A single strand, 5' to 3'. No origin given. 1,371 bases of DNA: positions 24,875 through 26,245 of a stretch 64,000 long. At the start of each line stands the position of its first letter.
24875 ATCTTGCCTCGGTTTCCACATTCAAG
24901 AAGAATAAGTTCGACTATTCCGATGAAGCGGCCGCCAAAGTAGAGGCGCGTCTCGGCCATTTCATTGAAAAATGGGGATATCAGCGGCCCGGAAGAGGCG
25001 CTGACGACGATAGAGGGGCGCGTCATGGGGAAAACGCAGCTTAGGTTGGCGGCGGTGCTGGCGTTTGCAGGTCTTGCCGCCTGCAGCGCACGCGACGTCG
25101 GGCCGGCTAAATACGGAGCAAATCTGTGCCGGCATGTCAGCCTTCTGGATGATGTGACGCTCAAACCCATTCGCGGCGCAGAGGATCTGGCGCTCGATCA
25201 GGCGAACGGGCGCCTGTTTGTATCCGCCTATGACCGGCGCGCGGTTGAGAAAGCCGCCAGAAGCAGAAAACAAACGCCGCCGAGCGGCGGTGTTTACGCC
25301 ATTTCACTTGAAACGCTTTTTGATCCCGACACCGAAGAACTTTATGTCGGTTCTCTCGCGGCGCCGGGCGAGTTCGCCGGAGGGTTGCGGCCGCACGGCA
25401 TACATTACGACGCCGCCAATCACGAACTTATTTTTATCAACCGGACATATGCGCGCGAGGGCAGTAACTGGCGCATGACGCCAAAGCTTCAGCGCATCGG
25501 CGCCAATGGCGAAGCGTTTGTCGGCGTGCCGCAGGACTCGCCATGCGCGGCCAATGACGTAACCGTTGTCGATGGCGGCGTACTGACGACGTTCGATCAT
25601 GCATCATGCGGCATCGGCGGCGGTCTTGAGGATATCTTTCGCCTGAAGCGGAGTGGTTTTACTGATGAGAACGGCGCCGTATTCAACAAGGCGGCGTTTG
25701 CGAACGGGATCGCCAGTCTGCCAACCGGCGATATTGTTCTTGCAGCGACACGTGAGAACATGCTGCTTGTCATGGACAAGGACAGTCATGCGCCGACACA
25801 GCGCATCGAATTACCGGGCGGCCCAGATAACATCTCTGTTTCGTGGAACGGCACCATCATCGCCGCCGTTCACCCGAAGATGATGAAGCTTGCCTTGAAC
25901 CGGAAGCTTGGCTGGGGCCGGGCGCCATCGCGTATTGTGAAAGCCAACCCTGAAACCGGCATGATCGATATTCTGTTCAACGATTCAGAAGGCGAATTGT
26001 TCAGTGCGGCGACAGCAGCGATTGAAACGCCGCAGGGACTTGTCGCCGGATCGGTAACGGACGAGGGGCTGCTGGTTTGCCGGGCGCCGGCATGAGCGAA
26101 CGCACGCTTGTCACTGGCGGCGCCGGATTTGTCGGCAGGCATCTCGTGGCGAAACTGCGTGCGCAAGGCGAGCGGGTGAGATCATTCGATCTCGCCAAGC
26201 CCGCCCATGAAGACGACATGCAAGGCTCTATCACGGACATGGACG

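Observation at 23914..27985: Coupled sulfotransferase / PON-like lipoprotein / HpnA-like SDR / PhyH dioxygenase operon attached to the hopanoid locus: candidate undescribed lipid-tailoring module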

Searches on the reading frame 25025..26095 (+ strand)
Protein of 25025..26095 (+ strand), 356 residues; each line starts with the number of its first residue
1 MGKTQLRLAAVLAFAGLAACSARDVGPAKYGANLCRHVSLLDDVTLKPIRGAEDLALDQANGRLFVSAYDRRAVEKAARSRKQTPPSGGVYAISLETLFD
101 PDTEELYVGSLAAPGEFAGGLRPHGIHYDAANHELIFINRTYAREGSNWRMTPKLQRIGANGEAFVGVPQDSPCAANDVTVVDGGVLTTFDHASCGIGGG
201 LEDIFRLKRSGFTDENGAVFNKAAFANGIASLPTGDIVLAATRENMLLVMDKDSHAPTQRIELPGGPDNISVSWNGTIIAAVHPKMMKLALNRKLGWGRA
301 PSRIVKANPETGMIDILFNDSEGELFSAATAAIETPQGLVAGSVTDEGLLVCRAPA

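Call 5: search_protein_families(library=pfam, proteins=[window:25025-26095:+], max_evalue=0.01)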
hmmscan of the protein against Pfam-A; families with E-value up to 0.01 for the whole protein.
window:25025-26095:+ (356 aa): 0 families

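Call 6: search_protein_families(library=ncbifam, proteins=[window:25025-26095:+], max_evalue=0.01)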
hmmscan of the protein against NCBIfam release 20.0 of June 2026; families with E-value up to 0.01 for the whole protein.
window:25025-26095:+ (356 aa): 0 families

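Call 10: find_homologous_proteins(query=window:25025-26095:+)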
Query window:25025-26095:+ (356 aa): 388 proteins with E <= 0.001 among 8000 candidates; the best 120 are listed.
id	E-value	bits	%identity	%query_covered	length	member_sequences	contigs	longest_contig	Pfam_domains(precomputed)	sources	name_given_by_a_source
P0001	9.5e-236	799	100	100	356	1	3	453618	-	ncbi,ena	-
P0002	5.1e-159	547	68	99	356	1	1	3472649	-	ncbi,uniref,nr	ncbi:hypothetical protein PUV54_13145 [Hyphococcus flavus]|uniref:SMP-30/Gluconolactonase/LRE-like r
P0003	3.0e-154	531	68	99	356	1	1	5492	-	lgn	-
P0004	1.3e-153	529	66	100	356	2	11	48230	-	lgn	-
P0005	4.7e-153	527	67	100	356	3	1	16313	-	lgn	-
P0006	1.5e-144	499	66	99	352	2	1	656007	-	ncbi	-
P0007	3.1e-144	498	65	99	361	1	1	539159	-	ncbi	-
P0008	3.7e-143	495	63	100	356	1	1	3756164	-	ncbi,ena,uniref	ncbi:hypothetical protein [Hyphococcus sp.]|uniref:hypothetical protein n=1 Tax=Hyphococcus sp. TaxI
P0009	1.5e-142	493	64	99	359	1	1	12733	-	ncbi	ncbi:MAG: hypothetical protein AAFW68_00910 [Pseudomonadota bacterium]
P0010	7.4e-142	491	62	100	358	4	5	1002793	-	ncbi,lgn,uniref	ncbi:hypothetical protein [Hyphococcus sp.]|uniref:hypothetical protein n=1 Tax=Hyphococcus sp. TaxI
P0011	1.2e-138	480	61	100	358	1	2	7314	-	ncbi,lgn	-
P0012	1.2e-136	473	61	100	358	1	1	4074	-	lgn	-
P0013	1.2e-135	470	63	99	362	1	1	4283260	-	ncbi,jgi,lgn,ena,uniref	ncbi:hypothetical protein [Hyphococcus sp.]|jgi:hypothetical protein|uniref:hypothetical protein n=1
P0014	1.3e-135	470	58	99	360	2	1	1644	-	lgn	-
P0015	2.5e-135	469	61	99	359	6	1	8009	-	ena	-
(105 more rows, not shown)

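Call 13: find_related_loci(query=A1, collection=genome_contigs, flank=10000)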
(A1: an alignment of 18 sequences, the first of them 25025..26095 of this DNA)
Query A1 (356 aa) in genome_contigs; peptide patterns used: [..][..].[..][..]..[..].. (x = any residue, [..] = any of these).
38 stretches matched a pattern; 32 encode a relative of the query (tblastn E <= 1e-3); 32 distinct loci.
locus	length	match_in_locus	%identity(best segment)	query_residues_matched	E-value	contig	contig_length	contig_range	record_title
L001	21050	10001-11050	66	1-353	3e-151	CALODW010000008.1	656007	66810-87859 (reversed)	MAG: uncultured Alphaproteobacteria bacterium isolate LOGT_bin.0022 genome assembly, contig: contig_20201, whole genome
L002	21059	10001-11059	65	1-353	3e-150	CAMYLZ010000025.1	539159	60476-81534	MAG: uncultured Parvularculaceae bacterium isolate Biocath_Alpha_06 genome assembly, contig: k127_27352, whole genome sh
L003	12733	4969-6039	64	1-354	3e-149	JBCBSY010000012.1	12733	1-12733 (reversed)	MAG: Pseudomonadota bacterium isolate J06638_34 NODE_12_length_12733_cov_4.617889, whole genome shotgun sequence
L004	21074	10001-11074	62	1-356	5e-148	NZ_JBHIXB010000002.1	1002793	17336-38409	MAG: Marinicaulis sp. isolate MAG39 WDNA05_bin.22.orig_2, whole genome shotgun sequence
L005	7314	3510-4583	61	1-356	2e-144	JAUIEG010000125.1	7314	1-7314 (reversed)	MAG: Alphaproteobacteria bacterium isolate 8_bin.23 NODE_8921_length_7314_cov_1.192152, whole genome shotgun sequence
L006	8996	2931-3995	58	1-352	1e-139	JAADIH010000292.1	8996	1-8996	MAG: Alphaproteobacteria bacterium isolate M_MetaBat.34 contig-127_21096, whole genome shotgun sequence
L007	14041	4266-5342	60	1-354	3e-138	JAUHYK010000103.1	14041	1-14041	MAG: Alphaproteobacteria bacterium isolate 3_bin.61 NODE_5083_length_14041_cov_1.167673, whole genome shotgun sequence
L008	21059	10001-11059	59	1-354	6e-138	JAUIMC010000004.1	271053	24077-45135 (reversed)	MAG: Alphaproteobacteria bacterium isolate Co_bin.76 NODE_418_length_271053_cov_1.558754, whole genome shotgun sequence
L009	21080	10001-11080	58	1-354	2e-137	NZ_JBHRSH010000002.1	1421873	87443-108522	Hyphococcus aureus strain KCTC 62394 soapdenovo_K_127_2, whole genome shotgun sequence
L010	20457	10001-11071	59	1-354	2e-135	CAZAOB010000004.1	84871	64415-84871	MAG TPA_asm: uncultured Caulobacterales bacterium isolate SRP092902_co1_35 genome assembly, contig: NODE_199_length_8487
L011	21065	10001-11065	63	1-355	7e-142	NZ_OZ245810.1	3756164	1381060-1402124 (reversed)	MAG: Hyphococcus sp. isolate 2a9674ba-47da-4b78-9378-cbc2ed82810c chromosome 1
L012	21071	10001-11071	56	1-353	1e-131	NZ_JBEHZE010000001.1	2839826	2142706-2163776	Hyphococcus sp. ECK-19 NODE_1_length_2839826_cov_245.764053, whole genome shotgun sequence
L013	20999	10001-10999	60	20-353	2e-129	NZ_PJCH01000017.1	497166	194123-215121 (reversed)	Hyphococcus luteus strain SY-3-19 17, whole genome shotgun sequence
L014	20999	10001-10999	62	26-356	4e-128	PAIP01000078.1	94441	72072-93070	MAG: Parvularcula sp. isolate NAT21 MHASMcontig_983288, whole genome shotgun sequence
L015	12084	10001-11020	54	20-356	3e-122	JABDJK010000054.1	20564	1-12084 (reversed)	MAG: Marinicaulis sp. isolate SS_bin_21 k127_1465676, whole genome shotgun sequence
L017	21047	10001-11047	49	8-353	2e-104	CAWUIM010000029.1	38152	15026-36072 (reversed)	MAG: uncultured Parvularculaceae bacterium isolate SRR17458643_binner23_9_1705322964 genome assembly, contig: ERZ2185402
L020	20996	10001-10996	52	25-353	1e-97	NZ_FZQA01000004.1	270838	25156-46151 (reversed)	Amphiplicatus metriothermophilus strain CGMCC 1.12710, whole genome shotgun sequence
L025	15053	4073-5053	45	30-356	1e-79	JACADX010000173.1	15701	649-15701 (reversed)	MAG: Parvularculaceae bacterium isolate L.E.AP.13 k119_431373, whole genome shotgun sequence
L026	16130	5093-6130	45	1-353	1e-79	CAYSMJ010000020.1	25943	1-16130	MAG TPA_asm: uncultured Caulobacterales bacterium isolate SRP141376_co3_121 genome assembly, contig: NODE_4988_length_25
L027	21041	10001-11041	42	24-354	4e-78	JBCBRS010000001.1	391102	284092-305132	MAG: Pseudomonadota bacterium isolate J06636_5 NODE_1_length_391102_cov_24.863108, whole genome shotgun sequence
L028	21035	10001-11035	43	32-355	1e-76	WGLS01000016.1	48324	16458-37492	MAG: Alphaproteobacteria bacterium isolate RI_46 c_000000197171, whole genome shotgun sequence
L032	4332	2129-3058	26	45-355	2e-15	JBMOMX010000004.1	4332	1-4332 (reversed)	MAG: Pseudomonadota bacterium isolate Betzabe_MAG061 MAG061_4, whole genome shotgun sequence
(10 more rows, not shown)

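Call 18: search_solved_structures(query=A1, max_evalue=1, show_alignments=1)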
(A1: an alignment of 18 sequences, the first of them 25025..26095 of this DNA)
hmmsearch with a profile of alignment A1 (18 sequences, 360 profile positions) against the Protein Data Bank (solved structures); distinct sequences matched with E-value up to 1: 4.
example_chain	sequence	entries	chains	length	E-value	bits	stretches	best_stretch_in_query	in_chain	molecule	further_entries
7qrw_A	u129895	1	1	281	0.054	15.4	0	228-285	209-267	Isoform 4 of Tripartite motif-containing protein 3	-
7b96_A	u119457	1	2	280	0.7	11.8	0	228-285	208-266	Isoform 2 of Tripartite motif-containing protein 2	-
7b2r_A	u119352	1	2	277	0.7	11.8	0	228-285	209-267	Tripartite motif-containing protein 2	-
7qrv_A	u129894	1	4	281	0.72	11.7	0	228-285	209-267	Tripartite motif-containing protein 2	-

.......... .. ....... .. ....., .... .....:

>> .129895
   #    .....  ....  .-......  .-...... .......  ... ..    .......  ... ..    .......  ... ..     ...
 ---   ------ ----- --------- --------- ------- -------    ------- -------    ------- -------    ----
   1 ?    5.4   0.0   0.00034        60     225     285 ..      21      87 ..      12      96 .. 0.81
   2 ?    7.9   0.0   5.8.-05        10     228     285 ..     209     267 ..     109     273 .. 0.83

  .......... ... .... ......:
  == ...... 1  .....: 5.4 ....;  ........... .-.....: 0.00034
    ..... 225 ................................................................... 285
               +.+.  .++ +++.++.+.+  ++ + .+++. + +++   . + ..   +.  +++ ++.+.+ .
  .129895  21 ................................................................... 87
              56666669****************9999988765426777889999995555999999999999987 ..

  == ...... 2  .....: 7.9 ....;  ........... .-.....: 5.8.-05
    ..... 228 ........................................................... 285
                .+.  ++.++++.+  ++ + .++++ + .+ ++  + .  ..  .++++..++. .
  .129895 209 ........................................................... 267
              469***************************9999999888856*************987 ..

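Call 34: search_protein_families(library=pfam, proteins=[L027:12122-13099:-, L027:13201-14205:+, L027:14903-16351:+, L027:16529-17569:+, L026:7130-8143:-, L026:8160-8885:-, L026:8962-10176:+, L026:11272-14424:+, L032:382-1986:+, L032:3257-4132:+], max_evalue=0.001)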
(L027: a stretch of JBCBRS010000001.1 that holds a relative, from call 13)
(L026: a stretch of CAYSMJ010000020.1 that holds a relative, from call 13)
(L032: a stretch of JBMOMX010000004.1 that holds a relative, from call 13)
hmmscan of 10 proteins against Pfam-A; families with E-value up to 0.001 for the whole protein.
L027:12122-13099:- (325 aa): 1 family
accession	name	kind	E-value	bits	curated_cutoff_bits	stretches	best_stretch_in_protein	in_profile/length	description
PF00291.31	PALP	-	1.4e-69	235.1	35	1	19-306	4-295/295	Pyridoxal-phosphate dependent enzyme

L027:13201-14205:+ (334 aa): 3 families
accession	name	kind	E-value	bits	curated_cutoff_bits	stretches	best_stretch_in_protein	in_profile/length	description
PF07479.19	NAD_Gly3P_dh_C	-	8.8e-47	159.3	25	1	183-323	1-141/142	NAD-dependent glycerol-3-phosphate dehydrogenase C-terminus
PF01210.29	NAD_Gly3P_dh_N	-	3.9e-38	131.4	23.1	1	10-162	2-156/158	NAD-dependent glycerol-3-phosphate dehydrogenase N-terminus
PF20618.3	GPD_NAD_C_bact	-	1.1e-19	71.2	27.6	1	243-309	1-66/66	Bacterial GPD, NAD-dependent C-terminal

L027:14903-16351:+ (482 aa): 1 family
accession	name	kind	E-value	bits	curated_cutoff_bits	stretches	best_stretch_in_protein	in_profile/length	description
PF01554.23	MatE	-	3.1e-41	141.2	24.9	2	32-189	5-161/161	MatE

L027:16529-17569:+ (346 aa): 1 family
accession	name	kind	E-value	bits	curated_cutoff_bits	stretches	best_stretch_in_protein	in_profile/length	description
PF00487.30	FA_desaturase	-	4.5e-34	118.8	29.7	1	62-315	3-240/253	Fatty acid desaturase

L026:7130-8143:- (337 aa): 3 families
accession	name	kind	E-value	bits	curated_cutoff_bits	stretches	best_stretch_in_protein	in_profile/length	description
PF00561.26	Abhydrolase_1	-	2.3e-24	86.9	25.8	1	56-160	1-109/245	alpha/beta hydrolase fold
PF12697.13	Abhydrolase_6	-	4.1e-18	67.3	26.3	1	58-300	1-214/217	Alpha/beta hydrolase family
PF12146.15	Hydrolase_4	-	6.5e-12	45.7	27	1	58-162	7-116/239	Serine aminopeptidase, S33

L026:8160-8885:- (241 aa): 1 family
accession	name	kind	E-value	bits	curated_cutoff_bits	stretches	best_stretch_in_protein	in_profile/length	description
PF00121.24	TIM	-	3e-83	279.5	20.1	1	4-239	1-244/245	Triosephosphate isomerase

L026:8962-10176:+ (404 aa): 1 family
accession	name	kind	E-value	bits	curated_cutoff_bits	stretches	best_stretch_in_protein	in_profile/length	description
PF05762.20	VWA_CoxE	-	7.9e-11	42.2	26.4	1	196-289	6-103/222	VWA domain containing CoxE-like protein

L026:11272-14424:+ (1050 aa): 2 families
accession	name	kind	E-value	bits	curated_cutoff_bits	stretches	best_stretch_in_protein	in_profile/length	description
PF00873.25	ACR_tran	-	4.3e-181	604.5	28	1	26-1030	5-1016/1021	AcrB/AcrD/AcrF family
PF03176.21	MMPL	-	2.3e-12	47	20.5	2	880-1033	150-301/333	MMPL family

L032:382-1986:+ (534 aa): 8 families
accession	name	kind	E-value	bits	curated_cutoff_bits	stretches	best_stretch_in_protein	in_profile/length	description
PF00664.28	ABC_membrane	-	3e-46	158.8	28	1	1-227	47-273/274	ABC transporter transmembrane region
PF00005.33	ABC_tran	-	2.7e-36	125.6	25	1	293-442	1-137/137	ABC transporter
PF02463.25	SMC_N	-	1.4e-08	34.8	40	1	413-483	136-210/220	RecF/RecN/SMC N terminal domain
PF13191.12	AAA_16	-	4.3e-05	24.5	32.6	1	304-457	25-157/167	AAA ATPase domain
PF09818.15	ABC_ATPase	-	0.00013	21.5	23.2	0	390-460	135-201/283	P-loop domain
PF13401.12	AAA_22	-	0.00015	22.5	27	1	306-444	8-96/130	AAA domain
PF13555.12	AAA_29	-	0.00022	21.3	27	1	293-320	12-39/61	P-loop containing region of AAA domain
PF13304.12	AAA_21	-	0.00023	21.7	27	0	307-326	3-22/304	AAA domain, putative AbiEii toxin, Type IV TA system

L032:3257-4132:+ (291 aa): 2 families
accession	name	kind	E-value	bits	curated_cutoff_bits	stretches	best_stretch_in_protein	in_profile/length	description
PF03328.21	HpcH_HpaI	-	1.2e-43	149.4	25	1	9-222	1-221/221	HpcH/HpaI aldolase/citrate lyase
PF15617.12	C-C_Bond_Lyase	-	1.3e-10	41.5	28.4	1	208-276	244-309/320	C-C_Bond_Lyase of the TIM-Barrel fold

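Call 38: predict_structure(alignment_id=A1)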
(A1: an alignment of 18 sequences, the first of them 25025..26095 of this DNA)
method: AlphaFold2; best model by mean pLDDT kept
length: 356 residues; sequences in the alignment: 18
mean_pLDDT: 87.4   pTM: 0.86
mean pLDDT of the five models: 87.4, 87.0, 86.6, 86.4, 85.5
residues with pLDDT >= 90: 252; 70-90: 58; 50-70: 26; < 50: 20
segments of 3 or more residues with pLDDT < 50: 1-3, 10-22
pLDDT, mean of each block of 10 residues (from residue 1): 49 44 67 94 95 95 96 92 91 97 95 91 95 94 90 92 73 86 92 60 57 91 92 96 96 95 95 95 91 89 96 95 93 96 95 88
secondary structure, 60 per line:
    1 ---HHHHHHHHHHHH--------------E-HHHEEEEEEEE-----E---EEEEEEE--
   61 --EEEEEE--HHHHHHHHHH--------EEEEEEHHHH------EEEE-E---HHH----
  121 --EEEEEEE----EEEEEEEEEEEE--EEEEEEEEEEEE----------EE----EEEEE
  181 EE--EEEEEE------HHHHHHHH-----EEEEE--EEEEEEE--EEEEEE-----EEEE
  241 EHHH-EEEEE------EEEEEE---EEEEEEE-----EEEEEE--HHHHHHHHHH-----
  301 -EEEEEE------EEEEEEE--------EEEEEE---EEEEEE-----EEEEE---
elements in order: H4-15 E35-42 E52-58 E63-68 H71-80 E89-94 H95-98 E105-108 E123-129 E134-145 E148-159 E176-182 E185-190 H197-204 E210-214 E217-223 E226-231 E237-241 E246-250 E257-262 E266-272 E278-283 H286-295 E302-307 E314-320 E329-334 E338-343 E349-353

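Call 42: fold_search(model_id=the predicted structure, library=pdb)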
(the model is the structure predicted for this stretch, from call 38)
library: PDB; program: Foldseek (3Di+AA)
matches with E <= 10: 1473; with E <= 0.001: 1060
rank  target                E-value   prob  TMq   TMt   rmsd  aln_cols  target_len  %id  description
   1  4hho                  2.0e-15  1.00  0.69  0.75   3.9       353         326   19  Serum paraoxonase-1 by directed evolution with the H115W mutation (released 2013-03-27)
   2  3srg                  2.8e-15  1.00  0.70  0.73   4.1       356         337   19  Serum paraoxonase-1 by directed evolution at pH 6.5 in complex with 2-hydroxyquinoline (released 2012-03-21)
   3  3sre                  4.1e-15  1.00  0.70  0.75   4.1       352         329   19  Serum paraoxonase-1 by directed evolution at pH 6.5 (released 2012-03-21)
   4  6h0a                  4.3e-15  1.00  0.70  0.73   4.2       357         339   18  Serum paraoxonase-1 by directed evolution with the L69G/H115W/H134R/F222S/T332S mutations (released 2019-07-17)
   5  6gmu                  5.1e-15  1.00  0.70  0.73   4.2       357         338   19  Serum paraoxonase-1 by directed evolution with the L69G/H134R/F222S/T332S mutations (released 2019-04-17)
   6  9r0q                  6.7e-15  1.00  0.68  0.72   4.1       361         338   19  Paraoxonase-1 in complex with terbium(III) and 2-hydroxyquinoline (released 2025-08-06)
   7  4q1u                  7.9e-15  1.00  0.69  0.74   4.0       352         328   20  Serum paraoxonase-1 by directed evolution with the K192Q mutation (released 2015-02-18)
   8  6g82                  1.4e-14  1.00  0.70  0.75   3.9       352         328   19  Serum paraoxonase-1 by directed evolution with the L69S/H115W/F222S mutations (released 2019-03-20)
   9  1v04                  1.8e-14  1.00  0.68  0.73   4.1       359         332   19  serum paraoxonase by directed evolution (released 2004-04-23)
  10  4hhq                  1.9e-14  1.00  0.68  0.74   4.0       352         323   19  Serum paraoxonase-1 by directed evolution with the H115Q and H134Q mutations (released 2013-03-27)
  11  3fvz                  1.7e-10  1.00  0.49  0.52   9.7       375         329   15  Structure of Peptidyl-alpha-hydroxyglycine alpha-Amidating Lyase (PAL) (released 2009-09-01)
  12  2fp9_A                3.3e-10  1.00  0.57  0.66   5.7       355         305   12  Crystal structure of Native Strictosidine Synthase (released 2006-05-23)
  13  6s5m                  5.5e-10  1.00  0.57  0.65   5.4       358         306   13  Strictosidine Synthase from Ophiorrhiza pumila in complex with (S)-1-n-propyl-2,3,4,9-tetrahydro-1H-beta-carboline (released 2020-04-08)
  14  6s5u_B                7.2e-10  1.00  0.57  0.67   5.5       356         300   13  Strictosidine Synthase from Ophiorrhiza pumila in complex with N-[2-(1H-Indol-3-yl)ethyl]-3-methyl-1-butanamine (released 2020-04-08)
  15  2dso_F                7.2e-10  1.00  0.51  0.56   6.3       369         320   14  Crystal structure of D138N mutant of Drp35, a 35kDa drug responsive protein from Staphylococcus aureus (released 2006-12-12)
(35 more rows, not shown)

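Call 44: search_protein_families(library=pfam, alignment_id=A1, max_evalue=10)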
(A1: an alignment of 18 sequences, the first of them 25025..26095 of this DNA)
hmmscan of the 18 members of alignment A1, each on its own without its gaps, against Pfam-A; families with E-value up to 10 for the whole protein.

A. member 1, window:25025-26095:+ (356 aa): 0 families

B. families by the number of members that match (of 18 scanned): 6 families
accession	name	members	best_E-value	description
PF03088.22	Str_synth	2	0.13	Strictosidine synthase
PF01436.27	NHL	1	0.026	NHL repeat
PF21427.2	Gp7_5th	1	0.042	Baseplate wedge protein gp7, domain V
PF11285.13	DUF3086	1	0.11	Protein of unknown function (DUF3086)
PF16819.11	DUF5074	1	0.11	Domain of unknown function (DUF5074)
PF16346.12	GH32_BT1760-like_C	1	0.21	GH32, BT1760-like, C-terminal domain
